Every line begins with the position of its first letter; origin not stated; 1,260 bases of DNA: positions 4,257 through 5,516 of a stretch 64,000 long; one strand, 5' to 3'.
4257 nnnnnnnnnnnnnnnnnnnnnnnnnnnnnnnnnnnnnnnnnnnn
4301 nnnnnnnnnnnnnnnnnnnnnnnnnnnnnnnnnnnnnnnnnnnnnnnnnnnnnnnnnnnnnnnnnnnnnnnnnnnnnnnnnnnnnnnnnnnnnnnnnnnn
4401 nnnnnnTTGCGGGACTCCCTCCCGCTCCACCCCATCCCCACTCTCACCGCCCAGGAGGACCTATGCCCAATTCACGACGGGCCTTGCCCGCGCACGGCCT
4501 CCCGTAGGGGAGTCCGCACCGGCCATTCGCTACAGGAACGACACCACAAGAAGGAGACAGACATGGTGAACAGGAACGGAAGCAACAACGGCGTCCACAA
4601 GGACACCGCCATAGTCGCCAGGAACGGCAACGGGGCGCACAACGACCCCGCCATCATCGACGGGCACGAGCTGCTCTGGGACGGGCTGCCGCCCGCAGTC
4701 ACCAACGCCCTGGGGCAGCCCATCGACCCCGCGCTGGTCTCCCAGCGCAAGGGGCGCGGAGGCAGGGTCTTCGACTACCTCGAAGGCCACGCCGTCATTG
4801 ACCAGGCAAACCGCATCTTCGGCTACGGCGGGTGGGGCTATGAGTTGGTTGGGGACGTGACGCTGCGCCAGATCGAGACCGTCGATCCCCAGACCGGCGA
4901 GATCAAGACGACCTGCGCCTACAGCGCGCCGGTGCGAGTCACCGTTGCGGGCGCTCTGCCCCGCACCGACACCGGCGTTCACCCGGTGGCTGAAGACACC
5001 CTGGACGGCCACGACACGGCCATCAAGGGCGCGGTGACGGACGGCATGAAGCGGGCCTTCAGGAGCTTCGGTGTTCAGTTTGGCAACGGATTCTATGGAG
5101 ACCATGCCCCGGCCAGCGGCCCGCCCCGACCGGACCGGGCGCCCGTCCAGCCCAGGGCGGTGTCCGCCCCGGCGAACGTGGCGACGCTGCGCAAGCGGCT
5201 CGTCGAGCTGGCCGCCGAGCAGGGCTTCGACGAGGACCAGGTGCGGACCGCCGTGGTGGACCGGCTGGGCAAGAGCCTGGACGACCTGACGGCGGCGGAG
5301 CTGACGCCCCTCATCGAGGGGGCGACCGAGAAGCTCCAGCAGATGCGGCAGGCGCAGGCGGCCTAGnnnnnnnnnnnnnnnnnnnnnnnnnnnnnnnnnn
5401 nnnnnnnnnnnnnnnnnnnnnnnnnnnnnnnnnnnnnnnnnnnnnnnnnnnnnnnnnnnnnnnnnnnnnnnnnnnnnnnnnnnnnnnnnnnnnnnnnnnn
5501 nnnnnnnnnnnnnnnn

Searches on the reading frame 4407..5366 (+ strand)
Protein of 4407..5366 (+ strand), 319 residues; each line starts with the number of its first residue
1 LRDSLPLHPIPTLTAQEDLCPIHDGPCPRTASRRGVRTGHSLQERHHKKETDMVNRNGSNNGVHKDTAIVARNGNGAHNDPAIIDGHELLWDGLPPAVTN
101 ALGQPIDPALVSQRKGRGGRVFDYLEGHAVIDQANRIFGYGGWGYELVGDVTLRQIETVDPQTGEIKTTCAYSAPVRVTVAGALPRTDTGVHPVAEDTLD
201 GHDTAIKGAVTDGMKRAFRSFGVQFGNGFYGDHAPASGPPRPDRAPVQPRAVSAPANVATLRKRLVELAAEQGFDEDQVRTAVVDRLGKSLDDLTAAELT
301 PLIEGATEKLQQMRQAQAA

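Call 52: search_protein_families(library=pfam, proteins=[window:4407-5366:+], max_evalue=0.001)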
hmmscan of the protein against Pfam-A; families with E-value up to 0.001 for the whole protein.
window:4407-5366:+ (319 aa): 1 family
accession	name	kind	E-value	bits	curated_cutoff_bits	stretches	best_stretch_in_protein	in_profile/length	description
PF04098.21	Rad52_Rad22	-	2e-24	86.7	20.3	1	98-232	5-137/153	Rad52/22 family double-strand break repair protein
